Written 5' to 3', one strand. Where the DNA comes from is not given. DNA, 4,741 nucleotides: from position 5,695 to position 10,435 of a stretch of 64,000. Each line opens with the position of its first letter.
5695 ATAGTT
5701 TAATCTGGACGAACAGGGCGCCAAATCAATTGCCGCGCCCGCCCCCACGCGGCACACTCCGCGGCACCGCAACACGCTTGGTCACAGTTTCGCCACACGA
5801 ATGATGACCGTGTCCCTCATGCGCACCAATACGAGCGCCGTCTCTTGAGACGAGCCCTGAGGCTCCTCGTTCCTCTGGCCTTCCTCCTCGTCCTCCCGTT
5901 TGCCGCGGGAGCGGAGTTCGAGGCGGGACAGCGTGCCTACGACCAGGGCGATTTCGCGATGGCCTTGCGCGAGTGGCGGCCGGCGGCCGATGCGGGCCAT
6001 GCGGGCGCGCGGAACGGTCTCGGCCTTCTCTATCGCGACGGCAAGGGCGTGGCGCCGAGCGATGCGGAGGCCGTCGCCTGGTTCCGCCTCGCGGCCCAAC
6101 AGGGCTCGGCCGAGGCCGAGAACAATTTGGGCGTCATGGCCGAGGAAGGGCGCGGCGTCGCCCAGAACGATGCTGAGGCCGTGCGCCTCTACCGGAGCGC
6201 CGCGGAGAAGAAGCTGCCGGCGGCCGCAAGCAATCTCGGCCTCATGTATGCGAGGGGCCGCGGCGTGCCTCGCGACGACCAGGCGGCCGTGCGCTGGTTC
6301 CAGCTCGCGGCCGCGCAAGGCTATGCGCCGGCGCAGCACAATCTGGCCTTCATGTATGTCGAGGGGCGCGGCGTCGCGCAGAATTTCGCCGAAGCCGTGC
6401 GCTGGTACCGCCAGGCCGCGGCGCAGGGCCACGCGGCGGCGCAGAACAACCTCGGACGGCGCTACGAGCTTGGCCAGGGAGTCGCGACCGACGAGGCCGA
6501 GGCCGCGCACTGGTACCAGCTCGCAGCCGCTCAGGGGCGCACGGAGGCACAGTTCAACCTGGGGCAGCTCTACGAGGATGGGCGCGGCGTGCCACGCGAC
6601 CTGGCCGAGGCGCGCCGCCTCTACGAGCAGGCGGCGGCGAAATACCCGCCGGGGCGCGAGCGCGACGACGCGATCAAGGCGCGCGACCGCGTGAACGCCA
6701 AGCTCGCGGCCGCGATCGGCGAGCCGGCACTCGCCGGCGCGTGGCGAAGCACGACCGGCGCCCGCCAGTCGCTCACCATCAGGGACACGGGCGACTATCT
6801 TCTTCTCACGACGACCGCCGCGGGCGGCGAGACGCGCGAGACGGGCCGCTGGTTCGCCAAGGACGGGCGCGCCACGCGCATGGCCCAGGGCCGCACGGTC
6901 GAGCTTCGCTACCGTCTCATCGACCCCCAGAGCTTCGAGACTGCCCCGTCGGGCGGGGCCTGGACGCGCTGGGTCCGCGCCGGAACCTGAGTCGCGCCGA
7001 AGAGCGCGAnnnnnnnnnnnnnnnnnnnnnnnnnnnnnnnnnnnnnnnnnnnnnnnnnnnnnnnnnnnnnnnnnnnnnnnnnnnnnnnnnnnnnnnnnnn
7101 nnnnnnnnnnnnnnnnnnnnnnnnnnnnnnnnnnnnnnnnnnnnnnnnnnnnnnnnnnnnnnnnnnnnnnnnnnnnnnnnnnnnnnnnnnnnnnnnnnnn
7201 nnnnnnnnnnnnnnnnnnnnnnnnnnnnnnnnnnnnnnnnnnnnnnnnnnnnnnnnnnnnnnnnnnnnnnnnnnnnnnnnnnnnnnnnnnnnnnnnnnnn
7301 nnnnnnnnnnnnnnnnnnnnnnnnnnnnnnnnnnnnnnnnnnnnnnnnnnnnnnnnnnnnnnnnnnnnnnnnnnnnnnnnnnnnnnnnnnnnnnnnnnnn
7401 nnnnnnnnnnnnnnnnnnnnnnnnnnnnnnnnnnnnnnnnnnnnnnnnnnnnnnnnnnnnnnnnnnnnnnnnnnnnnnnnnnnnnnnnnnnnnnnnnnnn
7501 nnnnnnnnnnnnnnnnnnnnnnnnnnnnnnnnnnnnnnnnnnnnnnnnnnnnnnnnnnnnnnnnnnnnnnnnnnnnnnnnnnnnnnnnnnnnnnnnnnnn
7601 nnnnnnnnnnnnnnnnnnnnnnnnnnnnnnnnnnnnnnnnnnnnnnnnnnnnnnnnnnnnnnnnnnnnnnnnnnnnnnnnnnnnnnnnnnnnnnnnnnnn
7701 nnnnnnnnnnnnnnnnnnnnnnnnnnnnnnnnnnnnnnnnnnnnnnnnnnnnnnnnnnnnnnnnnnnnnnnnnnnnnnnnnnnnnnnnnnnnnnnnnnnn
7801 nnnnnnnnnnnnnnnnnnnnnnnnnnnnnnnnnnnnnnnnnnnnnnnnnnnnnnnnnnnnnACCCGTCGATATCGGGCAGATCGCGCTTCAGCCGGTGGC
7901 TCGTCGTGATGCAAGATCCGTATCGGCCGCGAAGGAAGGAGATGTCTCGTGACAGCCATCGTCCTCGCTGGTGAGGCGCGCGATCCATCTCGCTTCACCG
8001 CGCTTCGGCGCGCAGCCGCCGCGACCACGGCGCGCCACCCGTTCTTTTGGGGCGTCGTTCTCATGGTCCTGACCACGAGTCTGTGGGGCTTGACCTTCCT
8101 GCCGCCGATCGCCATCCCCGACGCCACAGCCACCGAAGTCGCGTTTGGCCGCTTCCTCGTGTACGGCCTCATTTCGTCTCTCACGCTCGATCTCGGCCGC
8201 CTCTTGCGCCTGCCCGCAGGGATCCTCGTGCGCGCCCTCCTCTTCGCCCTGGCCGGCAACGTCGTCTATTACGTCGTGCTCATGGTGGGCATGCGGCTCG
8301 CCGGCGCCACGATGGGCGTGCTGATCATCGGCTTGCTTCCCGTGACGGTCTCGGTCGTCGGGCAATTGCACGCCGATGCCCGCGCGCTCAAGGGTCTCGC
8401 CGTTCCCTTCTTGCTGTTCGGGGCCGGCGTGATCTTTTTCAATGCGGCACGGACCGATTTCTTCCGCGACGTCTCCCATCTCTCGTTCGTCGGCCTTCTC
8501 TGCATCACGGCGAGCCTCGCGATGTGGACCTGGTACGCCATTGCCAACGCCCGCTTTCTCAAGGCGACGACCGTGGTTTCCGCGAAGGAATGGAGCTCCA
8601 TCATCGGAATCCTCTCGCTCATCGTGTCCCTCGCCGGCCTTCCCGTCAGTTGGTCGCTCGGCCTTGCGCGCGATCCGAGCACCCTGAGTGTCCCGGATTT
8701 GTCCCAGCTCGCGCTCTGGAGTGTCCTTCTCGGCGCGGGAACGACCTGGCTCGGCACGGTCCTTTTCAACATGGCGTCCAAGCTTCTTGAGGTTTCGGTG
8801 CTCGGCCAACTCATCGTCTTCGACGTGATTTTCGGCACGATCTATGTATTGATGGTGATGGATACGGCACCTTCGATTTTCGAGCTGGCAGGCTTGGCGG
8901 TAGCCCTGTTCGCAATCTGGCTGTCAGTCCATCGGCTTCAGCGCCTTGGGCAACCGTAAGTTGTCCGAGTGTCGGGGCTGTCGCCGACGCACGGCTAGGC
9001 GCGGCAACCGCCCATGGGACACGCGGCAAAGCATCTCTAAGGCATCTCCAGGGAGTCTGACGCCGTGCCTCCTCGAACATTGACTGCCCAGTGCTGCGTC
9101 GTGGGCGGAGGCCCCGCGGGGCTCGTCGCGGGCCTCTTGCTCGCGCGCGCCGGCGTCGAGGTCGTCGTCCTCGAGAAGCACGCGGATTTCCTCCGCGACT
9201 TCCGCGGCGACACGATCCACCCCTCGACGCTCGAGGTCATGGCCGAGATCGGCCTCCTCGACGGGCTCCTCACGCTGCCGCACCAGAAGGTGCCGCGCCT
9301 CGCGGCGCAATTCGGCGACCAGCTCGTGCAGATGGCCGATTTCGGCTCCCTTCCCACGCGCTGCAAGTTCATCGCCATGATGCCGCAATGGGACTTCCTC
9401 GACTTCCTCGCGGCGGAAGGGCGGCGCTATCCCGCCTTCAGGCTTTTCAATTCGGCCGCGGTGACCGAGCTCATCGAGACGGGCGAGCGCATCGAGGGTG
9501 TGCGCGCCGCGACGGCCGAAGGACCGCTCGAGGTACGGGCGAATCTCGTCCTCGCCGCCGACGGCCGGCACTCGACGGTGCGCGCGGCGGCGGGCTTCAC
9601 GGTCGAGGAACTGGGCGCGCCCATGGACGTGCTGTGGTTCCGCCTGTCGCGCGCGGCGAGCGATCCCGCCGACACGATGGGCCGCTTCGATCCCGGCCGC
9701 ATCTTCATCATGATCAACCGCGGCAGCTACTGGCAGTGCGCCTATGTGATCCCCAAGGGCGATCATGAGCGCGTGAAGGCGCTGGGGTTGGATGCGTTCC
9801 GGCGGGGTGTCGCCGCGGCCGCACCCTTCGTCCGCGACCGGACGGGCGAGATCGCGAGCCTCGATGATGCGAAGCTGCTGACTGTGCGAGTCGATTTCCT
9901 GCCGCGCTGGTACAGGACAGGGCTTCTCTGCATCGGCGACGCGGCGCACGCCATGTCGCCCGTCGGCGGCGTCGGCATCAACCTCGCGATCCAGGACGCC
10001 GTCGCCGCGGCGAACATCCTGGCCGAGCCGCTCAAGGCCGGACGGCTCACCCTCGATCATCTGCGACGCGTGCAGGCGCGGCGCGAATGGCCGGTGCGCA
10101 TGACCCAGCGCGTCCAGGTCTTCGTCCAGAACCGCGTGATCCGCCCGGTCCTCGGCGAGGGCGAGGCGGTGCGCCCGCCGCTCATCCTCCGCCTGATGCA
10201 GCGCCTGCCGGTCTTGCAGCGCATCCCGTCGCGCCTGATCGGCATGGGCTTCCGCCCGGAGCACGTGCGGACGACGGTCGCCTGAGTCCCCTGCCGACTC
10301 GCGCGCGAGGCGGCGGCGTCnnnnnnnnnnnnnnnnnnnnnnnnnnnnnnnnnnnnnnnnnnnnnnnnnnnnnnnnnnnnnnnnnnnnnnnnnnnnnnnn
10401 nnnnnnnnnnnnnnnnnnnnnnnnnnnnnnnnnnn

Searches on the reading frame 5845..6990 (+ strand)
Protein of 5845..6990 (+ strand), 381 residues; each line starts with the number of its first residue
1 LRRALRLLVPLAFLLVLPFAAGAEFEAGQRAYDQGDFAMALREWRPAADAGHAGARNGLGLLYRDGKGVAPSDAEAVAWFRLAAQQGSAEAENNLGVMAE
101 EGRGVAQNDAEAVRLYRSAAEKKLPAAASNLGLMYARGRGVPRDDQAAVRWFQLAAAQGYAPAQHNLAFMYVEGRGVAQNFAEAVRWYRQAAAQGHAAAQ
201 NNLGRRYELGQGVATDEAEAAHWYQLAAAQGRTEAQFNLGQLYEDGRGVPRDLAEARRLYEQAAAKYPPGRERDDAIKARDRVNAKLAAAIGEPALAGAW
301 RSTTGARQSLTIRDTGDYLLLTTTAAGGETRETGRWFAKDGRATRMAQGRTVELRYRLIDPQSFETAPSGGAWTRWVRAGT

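Call 75: search_protein_families(library=pfam, proteins=[window:5845-6990:+], max_evalue=0.0001)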
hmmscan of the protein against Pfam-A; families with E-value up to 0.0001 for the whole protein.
window:5845-6990:+ (381 aa): 1 family
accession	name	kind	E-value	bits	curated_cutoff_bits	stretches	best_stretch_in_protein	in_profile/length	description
PF08238.18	Sel1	-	1.6e-53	177.6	30.7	6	125-160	1-36/36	Sel1 repeat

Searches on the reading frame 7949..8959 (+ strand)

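Call 75: search_protein_families(library=pfam, proteins=[window:7949-8959:+], max_evalue=0.0001)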
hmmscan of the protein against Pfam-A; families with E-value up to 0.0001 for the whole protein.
window:7949-8959:+ (336 aa): 1 family
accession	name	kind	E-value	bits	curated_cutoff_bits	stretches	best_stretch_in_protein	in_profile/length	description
PF00892.27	EamA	-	8.4e-05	23.3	28.2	0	34-161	2-130/135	EamA-like transporter family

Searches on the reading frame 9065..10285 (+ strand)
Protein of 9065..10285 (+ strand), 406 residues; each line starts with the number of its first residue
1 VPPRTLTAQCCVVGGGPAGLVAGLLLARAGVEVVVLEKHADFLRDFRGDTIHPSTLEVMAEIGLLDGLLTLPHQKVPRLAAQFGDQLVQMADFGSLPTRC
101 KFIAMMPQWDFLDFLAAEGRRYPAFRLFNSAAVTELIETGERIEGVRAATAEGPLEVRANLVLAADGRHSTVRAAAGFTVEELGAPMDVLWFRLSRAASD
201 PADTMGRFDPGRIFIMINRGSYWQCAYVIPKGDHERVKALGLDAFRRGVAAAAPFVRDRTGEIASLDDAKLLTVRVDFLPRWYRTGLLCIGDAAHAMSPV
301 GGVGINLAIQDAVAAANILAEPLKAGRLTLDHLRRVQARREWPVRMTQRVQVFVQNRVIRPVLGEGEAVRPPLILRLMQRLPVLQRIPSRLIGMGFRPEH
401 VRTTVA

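Call 75: search_protein_families(library=pfam, proteins=[window:9065-10285:+], max_evalue=0.0001)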
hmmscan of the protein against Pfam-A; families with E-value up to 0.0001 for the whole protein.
window:9065-10285:+ (406 aa): 5 families
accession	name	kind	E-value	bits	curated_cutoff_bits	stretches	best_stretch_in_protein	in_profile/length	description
PF01494.25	FAD_binding_3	-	1.5e-55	189.3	22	1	8-332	2-333/349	FAD binding domain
PF13450.12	NAD_binding_8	-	3.5e-07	30.8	21.9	1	12-41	1-30/68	NAD(P)-binding Rossmann-like domain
PF00890.30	FAD_binding_2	-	8.5e-07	28.9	20.4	0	12-40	4-32/414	FAD binding domain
PF01266.30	DAO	-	5.9e-06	26.5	27.9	0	10-41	2-33/353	FAD dependent oxidoreductase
PF12831.13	FAD_oxidored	-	4.6e-05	23.3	27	0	10-179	2-156/416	FAD dependent oxidoreductase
